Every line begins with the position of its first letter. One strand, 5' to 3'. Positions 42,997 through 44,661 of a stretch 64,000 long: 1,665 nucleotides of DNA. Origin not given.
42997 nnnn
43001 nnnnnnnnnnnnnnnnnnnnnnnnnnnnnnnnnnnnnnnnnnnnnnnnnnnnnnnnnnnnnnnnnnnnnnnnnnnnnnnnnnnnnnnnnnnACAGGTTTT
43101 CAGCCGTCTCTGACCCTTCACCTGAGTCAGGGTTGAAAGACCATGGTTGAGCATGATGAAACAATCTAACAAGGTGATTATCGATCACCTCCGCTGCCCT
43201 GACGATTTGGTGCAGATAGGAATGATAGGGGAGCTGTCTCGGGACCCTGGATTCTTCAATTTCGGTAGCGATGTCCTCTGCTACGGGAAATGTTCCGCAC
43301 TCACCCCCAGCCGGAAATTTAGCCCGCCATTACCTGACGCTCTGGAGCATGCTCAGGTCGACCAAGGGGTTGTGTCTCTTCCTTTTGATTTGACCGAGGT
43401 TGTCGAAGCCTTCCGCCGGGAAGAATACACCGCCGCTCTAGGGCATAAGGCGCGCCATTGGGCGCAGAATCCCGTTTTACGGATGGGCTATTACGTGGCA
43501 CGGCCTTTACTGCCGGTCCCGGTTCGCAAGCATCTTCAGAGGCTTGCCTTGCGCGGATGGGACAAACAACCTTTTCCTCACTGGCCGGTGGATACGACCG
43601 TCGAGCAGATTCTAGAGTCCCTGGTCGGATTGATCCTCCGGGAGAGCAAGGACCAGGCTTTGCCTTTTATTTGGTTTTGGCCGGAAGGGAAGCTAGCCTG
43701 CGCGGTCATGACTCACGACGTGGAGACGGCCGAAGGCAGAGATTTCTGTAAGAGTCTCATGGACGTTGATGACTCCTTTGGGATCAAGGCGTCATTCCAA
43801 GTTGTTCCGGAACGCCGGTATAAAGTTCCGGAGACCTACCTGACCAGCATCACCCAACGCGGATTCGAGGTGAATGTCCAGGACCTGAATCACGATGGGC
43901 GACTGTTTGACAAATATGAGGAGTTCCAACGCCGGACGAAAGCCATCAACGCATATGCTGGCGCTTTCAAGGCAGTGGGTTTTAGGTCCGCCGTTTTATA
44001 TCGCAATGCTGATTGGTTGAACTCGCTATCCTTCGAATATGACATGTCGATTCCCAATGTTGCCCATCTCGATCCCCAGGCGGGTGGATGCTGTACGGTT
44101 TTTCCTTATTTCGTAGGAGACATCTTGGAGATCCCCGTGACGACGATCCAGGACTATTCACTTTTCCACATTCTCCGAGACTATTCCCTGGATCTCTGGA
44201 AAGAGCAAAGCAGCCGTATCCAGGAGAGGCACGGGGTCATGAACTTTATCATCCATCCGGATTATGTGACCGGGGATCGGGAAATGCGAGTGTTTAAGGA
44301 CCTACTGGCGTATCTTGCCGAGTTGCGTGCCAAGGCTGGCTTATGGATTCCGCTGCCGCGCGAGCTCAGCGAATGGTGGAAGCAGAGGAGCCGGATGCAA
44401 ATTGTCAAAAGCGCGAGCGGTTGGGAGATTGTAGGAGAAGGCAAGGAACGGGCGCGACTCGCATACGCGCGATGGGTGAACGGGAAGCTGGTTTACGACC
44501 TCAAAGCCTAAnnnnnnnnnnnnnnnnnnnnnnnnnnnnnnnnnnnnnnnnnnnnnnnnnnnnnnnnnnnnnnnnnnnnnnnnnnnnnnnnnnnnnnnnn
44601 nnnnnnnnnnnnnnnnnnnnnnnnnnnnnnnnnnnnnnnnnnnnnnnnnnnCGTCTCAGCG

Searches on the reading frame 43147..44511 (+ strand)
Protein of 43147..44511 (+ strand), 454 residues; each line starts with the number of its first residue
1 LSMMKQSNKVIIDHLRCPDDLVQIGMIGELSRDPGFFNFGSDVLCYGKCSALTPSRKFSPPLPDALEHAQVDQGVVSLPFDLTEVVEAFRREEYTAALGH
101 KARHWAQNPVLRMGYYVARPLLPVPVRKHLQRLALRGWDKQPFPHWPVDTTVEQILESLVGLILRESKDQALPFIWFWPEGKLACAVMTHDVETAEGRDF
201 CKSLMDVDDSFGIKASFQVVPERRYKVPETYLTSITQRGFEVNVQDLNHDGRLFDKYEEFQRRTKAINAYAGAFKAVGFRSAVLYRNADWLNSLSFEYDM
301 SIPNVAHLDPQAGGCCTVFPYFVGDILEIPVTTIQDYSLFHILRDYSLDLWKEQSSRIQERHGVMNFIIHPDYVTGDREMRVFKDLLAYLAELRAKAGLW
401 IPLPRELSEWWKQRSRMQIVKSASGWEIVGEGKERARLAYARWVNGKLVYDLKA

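Call 4: search_protein_families(library=pfam, proteins=[window:43147-44511:+], max_evalue=0.01)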
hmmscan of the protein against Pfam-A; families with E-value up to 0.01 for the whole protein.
window:43147-44511:+ (454 aa): 0 families

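Call 30: search_protein_families(library=ncbifam, proteins=[window:43147-44511:+], max_evalue=0.001)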
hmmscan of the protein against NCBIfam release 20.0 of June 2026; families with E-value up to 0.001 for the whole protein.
window:43147-44511:+ (454 aa): 0 families

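Call 40: find_homologous_proteins(query=window:43153-44508:+, max_evalue=0.00001)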
Query window:43153-44508:+ (452 aa): 7999 proteins with E <= 0.00001 among 8000 candidates; the best 120 are listed.
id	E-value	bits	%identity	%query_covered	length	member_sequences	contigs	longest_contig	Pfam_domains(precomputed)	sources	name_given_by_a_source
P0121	0.0e+0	1060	100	100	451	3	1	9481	-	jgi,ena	-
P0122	1.9e-288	975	91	100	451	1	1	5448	-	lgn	-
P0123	1.7e-262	889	83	100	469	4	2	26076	-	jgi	-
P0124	2.5e-260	882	82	99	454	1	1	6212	-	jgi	jgi:hypothetical protein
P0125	5.7e-258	874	81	100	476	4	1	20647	-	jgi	-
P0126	2.8e-255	865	80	100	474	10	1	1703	-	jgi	jgi:hypothetical protein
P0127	5.6e-255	864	82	99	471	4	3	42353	-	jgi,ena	-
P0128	8.5e-253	857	79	100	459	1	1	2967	-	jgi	jgi:hypothetical protein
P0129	7.7e-250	847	78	100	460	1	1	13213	-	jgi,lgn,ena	-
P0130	1.8e-249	846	77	100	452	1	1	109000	-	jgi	jgi:hypothetical protein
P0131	4.7e-249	845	79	99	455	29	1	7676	-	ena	-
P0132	2.0e-242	823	76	99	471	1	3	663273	-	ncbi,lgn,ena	ncbi:MAG: hypothetical protein WAO35_16480 [Terriglobia bacterium]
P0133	1.2e-238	811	75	100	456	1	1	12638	-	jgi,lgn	jgi:hypothetical protein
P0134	3.1e-237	806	73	100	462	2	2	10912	-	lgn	-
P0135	2.5e-236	803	74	100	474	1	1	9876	-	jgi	jgi:hypothetical protein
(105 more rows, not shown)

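Call 62: find_encoding_contigs(protein=P0127, flank=10000, max_places=1)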
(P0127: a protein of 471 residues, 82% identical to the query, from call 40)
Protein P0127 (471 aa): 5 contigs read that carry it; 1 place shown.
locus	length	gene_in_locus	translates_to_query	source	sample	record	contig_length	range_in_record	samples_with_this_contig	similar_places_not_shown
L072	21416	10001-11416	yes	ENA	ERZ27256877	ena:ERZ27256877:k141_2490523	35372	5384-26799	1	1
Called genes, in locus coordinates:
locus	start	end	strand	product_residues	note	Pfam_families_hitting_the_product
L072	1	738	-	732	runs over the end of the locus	-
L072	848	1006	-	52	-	-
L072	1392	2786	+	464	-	PF03721:UDPG_MGDP_dh_N, PF03807:F420_oxidored (faint), PF00984:UDPG_MGDP_dh, PF03720:UDPG_MGDP_dh_C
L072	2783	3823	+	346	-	PF04321:RmlD_sub_bind, PF01073:3Beta_HSD (faint), PF01370:Epimerase, PF07993:NAD_binding_4 (faint), PF16363:GDP_Man_Dehyd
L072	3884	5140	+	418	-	PF13439:Glyco_transf_4, PF13579:Glyco_trans_4_4 (weak), PF00534:Glycos_transf_1, PF13692:Glyco_trans_1_4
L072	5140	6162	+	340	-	PF00535:Glycos_transf_2, PF10111:Glyco_tranf_2_2, PF13641:Glyco_tranf_2_3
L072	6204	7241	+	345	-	PF00288:GHMP_kinases_N, PF08544:GHMP_kinases_C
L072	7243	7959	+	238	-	PF00483:NTP_transferase, PF12804:NTP_transf_3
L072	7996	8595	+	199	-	PF13580:SIS_2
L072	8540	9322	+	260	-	PF13419:HAD_2 (faint), PF13242:Hydrolase_like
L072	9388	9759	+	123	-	PF03050:DDE_Tnp_IS66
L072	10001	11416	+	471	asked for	-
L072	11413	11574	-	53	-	-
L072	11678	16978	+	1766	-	PF00501:AMP-binding, PF13193:AMP-binding_C, PF00550:PP-binding, PF00668:Condensation, PF00501:AMP-binding, PF13193:AMP-binding_C, PF00550:PP-binding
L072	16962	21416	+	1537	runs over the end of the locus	PF00109:ketoacyl-synt, PF02801:Ketoacyl-synt_C, PF16197:KAsynt_C_assoc, PF22336:RhiE-like_linker, PF22621:CurL-like_PKS_C, PF00698:Acyl_transf_1, PF21394:Beta-ketacyl_N, PF08659:KR, +3 more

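Call 63: find_encoding_contigs(protein=P0132, flank=10000, max_places=1)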
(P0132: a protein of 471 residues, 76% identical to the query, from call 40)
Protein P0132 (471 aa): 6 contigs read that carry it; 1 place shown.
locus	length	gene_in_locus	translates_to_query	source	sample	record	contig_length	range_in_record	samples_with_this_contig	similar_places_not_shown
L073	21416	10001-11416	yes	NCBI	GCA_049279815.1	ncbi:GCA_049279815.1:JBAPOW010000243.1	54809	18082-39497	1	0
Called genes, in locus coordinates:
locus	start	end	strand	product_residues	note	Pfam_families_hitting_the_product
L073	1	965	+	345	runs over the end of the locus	PF00288:GHMP_kinases_N, PF08544:GHMP_kinases_C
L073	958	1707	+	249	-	PF00483:NTP_transferase, PF12804:NTP_transf_3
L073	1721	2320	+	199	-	PF13580:SIS_2, PF01380:SIS (faint)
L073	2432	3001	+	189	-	PF00702:Hydrolase (faint), PF13242:Hydrolase_like, PF13419:HAD_2 (weak)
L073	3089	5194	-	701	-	-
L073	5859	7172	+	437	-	PF03721:UDPG_MGDP_dh_N, PF00984:UDPG_MGDP_dh, PF03720:UDPG_MGDP_dh_C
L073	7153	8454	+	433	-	-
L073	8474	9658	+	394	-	PF13439:Glyco_transf_4, PF13579:Glyco_trans_4_4, PF00534:Glycos_transf_1, PF13692:Glyco_trans_1_4, PF13524:Glyco_trans_1_2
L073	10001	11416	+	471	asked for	-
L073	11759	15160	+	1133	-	PF00501:AMP-binding, PF13193:AMP-binding_C, PF00550:PP-binding, PF00668:Condensation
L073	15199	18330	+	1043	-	PF00501:AMP-binding, PF13193:AMP-binding_C, PF13489:Methyltransf_23 (weak), PF08241:Methyltransf_11, PF08242:Methyltransf_12, PF13649:Methyltransf_25, PF13847:Methyltransf_31, PF00550:PP-binding, +2 more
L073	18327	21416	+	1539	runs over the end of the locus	PF00109:ketoacyl-synt, PF02801:Ketoacyl-synt_C, PF16197:KAsynt_C_assoc, PF22336:RhiE-like_linker, PF22621:CurL-like_PKS_C, PF00698:Acyl_transf_1, PF21394:Beta-ketacyl_N, PF08659:KR, +3 more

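Call 66: search_solved_structures(query=A2, max_evalue=1, show_alignments=2)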
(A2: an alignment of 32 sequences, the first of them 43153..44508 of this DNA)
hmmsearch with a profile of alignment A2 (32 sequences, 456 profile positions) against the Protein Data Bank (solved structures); distinct sequences matched with E-value up to 1: 4.
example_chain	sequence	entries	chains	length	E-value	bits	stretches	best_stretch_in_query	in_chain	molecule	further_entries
2c71_A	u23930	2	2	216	0.084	14.7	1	201-275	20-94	GLYCOSIDE HYDROLASE, FAMILY 11:CLOSTRIDIUM CELLULOSOME ENZYME, DOCKERIN TYPE I:POLYSACCHAR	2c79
5jmu_A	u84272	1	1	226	0.095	14.5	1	200-269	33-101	Peptidoglycan N-acetylglucosamine deacetylase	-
7rja_I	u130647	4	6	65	0.5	12.2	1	406-434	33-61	Ubiquinol--cytochrome-c reductase subunit 9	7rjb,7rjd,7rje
3hc7_A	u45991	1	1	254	0.86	11.4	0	229-279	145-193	Gene 12 protein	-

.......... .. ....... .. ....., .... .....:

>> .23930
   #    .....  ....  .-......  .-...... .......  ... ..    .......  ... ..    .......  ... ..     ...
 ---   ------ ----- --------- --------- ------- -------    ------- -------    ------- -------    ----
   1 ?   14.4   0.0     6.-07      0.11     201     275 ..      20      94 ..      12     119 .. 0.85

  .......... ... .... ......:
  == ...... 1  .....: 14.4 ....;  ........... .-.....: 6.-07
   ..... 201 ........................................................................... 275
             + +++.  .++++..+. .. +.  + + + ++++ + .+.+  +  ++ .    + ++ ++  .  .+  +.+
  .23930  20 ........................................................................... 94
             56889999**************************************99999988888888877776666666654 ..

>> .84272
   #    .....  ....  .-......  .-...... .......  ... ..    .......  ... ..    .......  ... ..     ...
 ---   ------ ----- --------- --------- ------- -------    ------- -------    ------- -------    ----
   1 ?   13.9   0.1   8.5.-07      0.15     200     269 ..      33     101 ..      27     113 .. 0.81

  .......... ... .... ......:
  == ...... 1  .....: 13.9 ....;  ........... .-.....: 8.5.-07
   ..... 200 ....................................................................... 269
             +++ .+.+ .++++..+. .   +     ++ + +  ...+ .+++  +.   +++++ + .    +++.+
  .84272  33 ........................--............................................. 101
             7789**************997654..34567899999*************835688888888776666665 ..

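Call 72: predict_structure(alignment_id=A2)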
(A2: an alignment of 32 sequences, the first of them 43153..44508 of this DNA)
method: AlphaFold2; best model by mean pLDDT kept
length: 452 residues; sequences in the alignment: 32
mean_pLDDT: 74.4   pTM: 0.79
mean pLDDT of the five models: 74.4, 73.4, 72.5, 70.9, 63.9
residues with pLDDT >= 90: 98; 70-90: 207; 50-70: 86; < 50: 61
segments of 3 or more residues with pLDDT < 50: 1-3, 99-104, 192-198, 246-250, 280-284, 295-317, 328-333
pLDDT, mean of each block of 10 residues (from residue 1): 66 85 91 91 94 91 92 89 78 68 55 65 71 72 75 89 80 91 79 49 69 74 65 84 57 70 75 66 53 47 35 41 49 54 80 83 73 77 88 91 81 89 92 93 88 61
secondary structure, 60 per line:
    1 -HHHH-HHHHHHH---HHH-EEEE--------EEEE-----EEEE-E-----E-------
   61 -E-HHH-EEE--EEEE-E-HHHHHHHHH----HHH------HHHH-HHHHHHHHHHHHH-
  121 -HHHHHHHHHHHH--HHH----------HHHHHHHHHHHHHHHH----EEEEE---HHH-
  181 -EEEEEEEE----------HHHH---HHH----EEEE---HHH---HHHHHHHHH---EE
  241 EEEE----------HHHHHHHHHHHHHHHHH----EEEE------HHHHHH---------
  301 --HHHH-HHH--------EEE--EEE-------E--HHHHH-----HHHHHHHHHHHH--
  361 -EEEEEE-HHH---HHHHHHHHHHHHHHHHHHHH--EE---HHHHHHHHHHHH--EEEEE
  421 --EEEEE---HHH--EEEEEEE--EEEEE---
elements in order: H2-5 H7-13 E21-24 E33-36 E42-45 E68-70 E73-76 H80-88 H102-105 H107-119 H122-133 H149-164 E169-173 E182-189 H200-203 E214-217 H227-235 E239-244 H255-271 E276-279 H286-291 H303-306 E319-321 E324-326 H337-341 H347-358 E362-367 H375-394 H402-413 E416-420 E423-427 E436-442 E445-449

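Call 78: fold_search(model_id=the predicted structure, library=pdb)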
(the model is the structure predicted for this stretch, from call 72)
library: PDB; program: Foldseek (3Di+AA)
matches with E <= 10: 993; with E <= 0.001: 11
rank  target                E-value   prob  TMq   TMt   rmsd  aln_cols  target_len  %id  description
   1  3rxz_A                1.3e-05  1.00  0.39  0.59   5.1       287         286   15  Crystal structure of putative polysaccharide deacetylase from Mycobacterium smegmatis (released 2011-06-22)
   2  3rxz_B                3.8e-05  1.00  0.40  0.61   5.1       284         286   17  Crystal structure of putative polysaccharide deacetylase from Mycobacterium smegmatis (released 2011-06-22)
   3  3rxz_C                6.7e-05  1.00  0.38  0.57   6.2       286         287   19  Crystal structure of putative polysaccharide deacetylase from Mycobacterium smegmatis (released 2011-06-22)
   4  3cl6_A                1.1e-04  1.00  0.35  0.50   8.5       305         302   10  Crystal structure of Puue Allantoinase (released 2008-06-10)
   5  1z7a_F                1.2e-04  1.00  0.35  0.50   8.1       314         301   12  Crystal structure of probable Polysaccharide deacetylase from Pseudomonas aeruginosa PAO1 (released 2005-05-10)
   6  1z7a_A                1.5e-04  1.00  0.33  0.47   8.1       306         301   12  Crystal structure of probable Polysaccharide deacetylase from Pseudomonas aeruginosa PAO1 (released 2005-05-10)
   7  7ax7                  2.0e-04  1.00  0.29  0.55   6.8       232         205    9  Crystal structure of the Xyl-CE4 domain of a multidomain xylanase from the hindgut metagenome of Trinervitermes trinervo (released 2020-11-18)
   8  1z7a_C                3.1e-04  1.00  0.33  0.48   8.8       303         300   11  Crystal structure of probable Polysaccharide deacetylase from Pseudomonas aeruginosa PAO1 (released 2005-05-10)
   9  6hm9                  5.8e-04  1.00  0.30  0.46   7.1       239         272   14  Crystal structure of a BA3943 mutant,a CE4 family pseudoenzyme with restored enzymatic activity. (released 2019-10-09)
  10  7fbw                  8.2e-04  1.00  0.32  0.67   4.4       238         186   14  Acetylxylan esterase from Caldanaerobacter subterraneus subsp. tengcongensis (released 2021-10-27)
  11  6hpa                  9.2e-04  1.00  0.27  0.42   8.1       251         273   14  Crystal structure of a BA3943 mutant,a CE4 family pseudoenzyme (released 2019-10-09)
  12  3s6o_A                1.2e-03  1.00  0.37  0.54   6.0       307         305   12  Crystal structure of a Polysaccharide deacetylase family protein from Burkholderia pseudomallei (released 2011-06-15)
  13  2cc0_B                1.4e-03  1.00  0.26  0.52   7.2       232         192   15  Family 4 carbohydrate esterase from Streptomyces lividans in complex with acetate (released 2006-01-23)
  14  5znt_A                1.4e-03  1.00  0.31  0.36   8.7       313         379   11  Insect chitin deacetylase (released 2019-02-20)
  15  4ny2_A                2.3e-03  0.98  0.25  0.27  12.6       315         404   11  Structure of Vibrio cholerae chitin de-N-acetylase in complex with acetate ion (ACT) in P 21 (released 2014-08-13)
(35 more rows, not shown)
